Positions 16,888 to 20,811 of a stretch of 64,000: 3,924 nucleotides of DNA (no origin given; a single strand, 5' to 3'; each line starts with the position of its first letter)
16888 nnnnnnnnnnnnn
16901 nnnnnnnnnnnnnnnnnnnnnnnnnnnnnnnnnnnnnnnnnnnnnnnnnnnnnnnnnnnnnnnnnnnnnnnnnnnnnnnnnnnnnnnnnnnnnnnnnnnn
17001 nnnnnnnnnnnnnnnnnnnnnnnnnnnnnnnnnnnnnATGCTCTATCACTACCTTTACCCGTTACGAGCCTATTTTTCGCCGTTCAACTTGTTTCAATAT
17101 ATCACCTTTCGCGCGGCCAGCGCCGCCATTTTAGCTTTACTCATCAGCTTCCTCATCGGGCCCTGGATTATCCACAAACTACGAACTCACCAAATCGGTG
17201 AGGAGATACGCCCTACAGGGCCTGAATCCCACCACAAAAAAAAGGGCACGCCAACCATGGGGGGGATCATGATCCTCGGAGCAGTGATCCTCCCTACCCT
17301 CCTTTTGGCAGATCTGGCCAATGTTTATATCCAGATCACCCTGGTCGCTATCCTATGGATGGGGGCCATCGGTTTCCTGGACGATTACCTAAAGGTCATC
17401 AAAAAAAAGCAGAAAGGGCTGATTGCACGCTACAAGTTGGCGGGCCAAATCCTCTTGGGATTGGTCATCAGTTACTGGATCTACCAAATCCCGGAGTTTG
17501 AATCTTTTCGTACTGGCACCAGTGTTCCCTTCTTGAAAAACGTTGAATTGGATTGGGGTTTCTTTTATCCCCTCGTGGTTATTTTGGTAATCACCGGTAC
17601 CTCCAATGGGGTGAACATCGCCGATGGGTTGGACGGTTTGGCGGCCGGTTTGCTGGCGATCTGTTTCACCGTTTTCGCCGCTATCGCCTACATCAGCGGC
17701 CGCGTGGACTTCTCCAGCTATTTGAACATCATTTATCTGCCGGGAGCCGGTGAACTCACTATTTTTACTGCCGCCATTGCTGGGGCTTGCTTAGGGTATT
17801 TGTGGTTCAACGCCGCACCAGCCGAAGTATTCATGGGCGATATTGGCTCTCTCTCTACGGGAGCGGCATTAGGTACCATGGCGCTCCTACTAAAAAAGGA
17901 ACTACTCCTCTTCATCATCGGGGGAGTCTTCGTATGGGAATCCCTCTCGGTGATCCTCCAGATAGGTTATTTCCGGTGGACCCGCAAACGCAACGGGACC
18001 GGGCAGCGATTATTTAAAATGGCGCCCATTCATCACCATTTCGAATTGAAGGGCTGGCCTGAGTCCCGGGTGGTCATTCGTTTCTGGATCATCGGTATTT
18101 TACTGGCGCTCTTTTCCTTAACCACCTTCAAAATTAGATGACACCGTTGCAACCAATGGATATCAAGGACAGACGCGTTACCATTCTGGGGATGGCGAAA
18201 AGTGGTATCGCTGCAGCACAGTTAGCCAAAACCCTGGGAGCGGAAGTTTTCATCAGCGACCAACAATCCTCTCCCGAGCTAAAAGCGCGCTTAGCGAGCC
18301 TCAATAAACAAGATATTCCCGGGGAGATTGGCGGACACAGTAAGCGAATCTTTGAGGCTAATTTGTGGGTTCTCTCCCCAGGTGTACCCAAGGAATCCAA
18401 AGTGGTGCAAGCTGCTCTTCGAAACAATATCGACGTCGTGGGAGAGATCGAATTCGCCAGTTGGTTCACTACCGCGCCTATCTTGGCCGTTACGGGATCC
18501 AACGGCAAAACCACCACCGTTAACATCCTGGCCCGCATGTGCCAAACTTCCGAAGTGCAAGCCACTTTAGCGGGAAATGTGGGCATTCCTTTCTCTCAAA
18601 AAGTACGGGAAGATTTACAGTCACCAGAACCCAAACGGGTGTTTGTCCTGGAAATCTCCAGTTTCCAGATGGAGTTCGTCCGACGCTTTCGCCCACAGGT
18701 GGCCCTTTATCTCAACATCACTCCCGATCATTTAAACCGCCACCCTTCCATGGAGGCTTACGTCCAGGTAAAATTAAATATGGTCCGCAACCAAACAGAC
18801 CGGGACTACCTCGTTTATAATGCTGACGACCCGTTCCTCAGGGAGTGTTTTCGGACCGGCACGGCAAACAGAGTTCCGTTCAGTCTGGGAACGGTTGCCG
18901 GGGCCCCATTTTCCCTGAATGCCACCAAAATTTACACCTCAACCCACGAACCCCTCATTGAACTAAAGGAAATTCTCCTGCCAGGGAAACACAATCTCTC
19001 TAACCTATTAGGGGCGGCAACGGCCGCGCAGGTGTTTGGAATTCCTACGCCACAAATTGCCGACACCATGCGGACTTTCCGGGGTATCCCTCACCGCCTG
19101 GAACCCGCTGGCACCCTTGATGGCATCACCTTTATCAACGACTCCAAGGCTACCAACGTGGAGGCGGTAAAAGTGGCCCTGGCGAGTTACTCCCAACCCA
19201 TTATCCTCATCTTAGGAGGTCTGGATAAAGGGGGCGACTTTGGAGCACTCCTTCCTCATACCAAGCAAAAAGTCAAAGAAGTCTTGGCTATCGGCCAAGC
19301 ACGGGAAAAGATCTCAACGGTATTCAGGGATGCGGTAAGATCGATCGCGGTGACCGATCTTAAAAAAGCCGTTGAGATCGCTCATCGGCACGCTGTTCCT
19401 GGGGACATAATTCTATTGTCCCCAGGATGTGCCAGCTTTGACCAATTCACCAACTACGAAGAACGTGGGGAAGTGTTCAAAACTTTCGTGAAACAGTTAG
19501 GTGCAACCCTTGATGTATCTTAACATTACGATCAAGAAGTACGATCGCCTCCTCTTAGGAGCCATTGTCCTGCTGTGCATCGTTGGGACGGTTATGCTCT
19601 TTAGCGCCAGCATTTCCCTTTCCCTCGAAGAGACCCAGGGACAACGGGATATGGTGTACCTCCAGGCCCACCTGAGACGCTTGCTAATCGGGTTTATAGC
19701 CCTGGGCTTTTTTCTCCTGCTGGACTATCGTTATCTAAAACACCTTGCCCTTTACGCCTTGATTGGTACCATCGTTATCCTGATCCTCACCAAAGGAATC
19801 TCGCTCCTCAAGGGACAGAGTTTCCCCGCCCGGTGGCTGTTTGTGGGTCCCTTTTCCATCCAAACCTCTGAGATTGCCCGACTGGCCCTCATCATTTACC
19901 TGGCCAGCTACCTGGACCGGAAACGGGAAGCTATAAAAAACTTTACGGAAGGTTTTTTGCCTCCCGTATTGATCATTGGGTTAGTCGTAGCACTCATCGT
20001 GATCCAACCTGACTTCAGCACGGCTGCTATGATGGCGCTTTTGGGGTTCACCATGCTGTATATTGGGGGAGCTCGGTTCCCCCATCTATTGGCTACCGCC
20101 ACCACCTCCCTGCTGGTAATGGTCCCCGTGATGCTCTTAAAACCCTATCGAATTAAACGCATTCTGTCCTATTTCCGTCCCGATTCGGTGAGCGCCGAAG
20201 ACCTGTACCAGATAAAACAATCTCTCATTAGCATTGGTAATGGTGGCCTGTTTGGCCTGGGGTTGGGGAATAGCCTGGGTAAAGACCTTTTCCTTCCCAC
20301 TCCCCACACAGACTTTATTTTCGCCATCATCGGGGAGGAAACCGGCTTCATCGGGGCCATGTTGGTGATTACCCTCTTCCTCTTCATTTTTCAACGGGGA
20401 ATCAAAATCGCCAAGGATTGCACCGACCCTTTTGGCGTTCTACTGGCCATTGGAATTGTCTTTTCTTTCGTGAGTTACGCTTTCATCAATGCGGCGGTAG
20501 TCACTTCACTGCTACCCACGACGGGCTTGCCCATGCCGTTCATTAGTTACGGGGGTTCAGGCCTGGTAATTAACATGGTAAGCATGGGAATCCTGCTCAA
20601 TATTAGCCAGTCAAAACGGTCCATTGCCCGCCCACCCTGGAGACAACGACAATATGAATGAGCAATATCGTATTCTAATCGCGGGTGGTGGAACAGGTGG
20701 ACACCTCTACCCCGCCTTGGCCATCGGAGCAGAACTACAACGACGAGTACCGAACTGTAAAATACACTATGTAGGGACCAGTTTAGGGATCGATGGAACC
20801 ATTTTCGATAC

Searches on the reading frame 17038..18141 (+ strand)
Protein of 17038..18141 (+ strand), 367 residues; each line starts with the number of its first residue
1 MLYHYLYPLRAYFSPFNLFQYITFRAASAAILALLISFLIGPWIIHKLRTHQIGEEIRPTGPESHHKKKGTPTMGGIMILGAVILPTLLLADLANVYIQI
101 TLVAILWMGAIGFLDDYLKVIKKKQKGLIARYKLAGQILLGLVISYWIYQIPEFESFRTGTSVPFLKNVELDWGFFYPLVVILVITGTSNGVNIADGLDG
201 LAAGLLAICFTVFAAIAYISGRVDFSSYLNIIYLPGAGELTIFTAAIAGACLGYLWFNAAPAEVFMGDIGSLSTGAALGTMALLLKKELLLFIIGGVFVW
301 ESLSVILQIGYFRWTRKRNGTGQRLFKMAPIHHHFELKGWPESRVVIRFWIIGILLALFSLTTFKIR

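Call 56: search_protein_families(library=pfam, proteins=[window:17038-18141:+], max_evalue=0.00001)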
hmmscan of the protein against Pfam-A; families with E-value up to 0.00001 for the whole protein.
window:17038-18141:+ (367 aa): 1 family
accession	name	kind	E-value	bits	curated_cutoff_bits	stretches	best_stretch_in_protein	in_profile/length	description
PF00953.26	Glycos_transf_4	-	1.5e-32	113.2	27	1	100-285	3-159/160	Glycosyl transferase family 4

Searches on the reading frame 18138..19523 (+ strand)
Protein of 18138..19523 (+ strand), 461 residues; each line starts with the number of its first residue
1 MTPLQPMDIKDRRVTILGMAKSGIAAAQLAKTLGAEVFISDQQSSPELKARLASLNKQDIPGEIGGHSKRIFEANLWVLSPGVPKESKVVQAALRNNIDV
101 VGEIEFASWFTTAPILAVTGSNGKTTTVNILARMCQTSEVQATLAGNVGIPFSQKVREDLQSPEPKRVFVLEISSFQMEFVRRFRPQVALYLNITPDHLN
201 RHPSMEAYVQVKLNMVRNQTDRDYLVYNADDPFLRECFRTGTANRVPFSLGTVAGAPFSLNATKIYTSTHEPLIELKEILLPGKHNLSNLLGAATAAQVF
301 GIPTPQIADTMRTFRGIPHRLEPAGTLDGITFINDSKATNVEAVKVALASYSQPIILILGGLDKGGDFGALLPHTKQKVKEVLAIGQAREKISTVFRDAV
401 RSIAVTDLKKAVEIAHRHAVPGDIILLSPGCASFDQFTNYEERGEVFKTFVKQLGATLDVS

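Call 56: search_protein_families(library=pfam, proteins=[window:18138-19523:+], max_evalue=0.00001)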
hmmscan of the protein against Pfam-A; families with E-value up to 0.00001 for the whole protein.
window:18138-19523:+ (461 aa): 3 families
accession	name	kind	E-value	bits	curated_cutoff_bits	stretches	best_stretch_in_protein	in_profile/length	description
PF08245.18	Mur_ligase_M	-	1e-28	101.1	24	1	118-297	1-200/200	Mur ligase middle domain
PF02875.26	Mur_ligase_C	-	1.5e-13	52.1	28.4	1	319-429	1-125/127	Mur ligase, glutamate ligase domain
PF21799.2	MurD-like_N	-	4.7e-09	36.8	27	1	13-102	2-88/88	Mur ligase MurD-like, N-terminal domain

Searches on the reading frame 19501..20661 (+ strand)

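Call 56: search_protein_families(library=pfam, proteins=[window:19501-20661:+], max_evalue=0.00001)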
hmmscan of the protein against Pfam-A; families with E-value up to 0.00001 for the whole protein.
window:19501-20661:+ (386 aa): 1 family
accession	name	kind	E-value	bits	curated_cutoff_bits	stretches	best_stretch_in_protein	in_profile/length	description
PF01098.24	FTSW_RODA_SPOVE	-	1.2e-94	317.7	26.4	1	18-373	4-355/356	Cell cycle protein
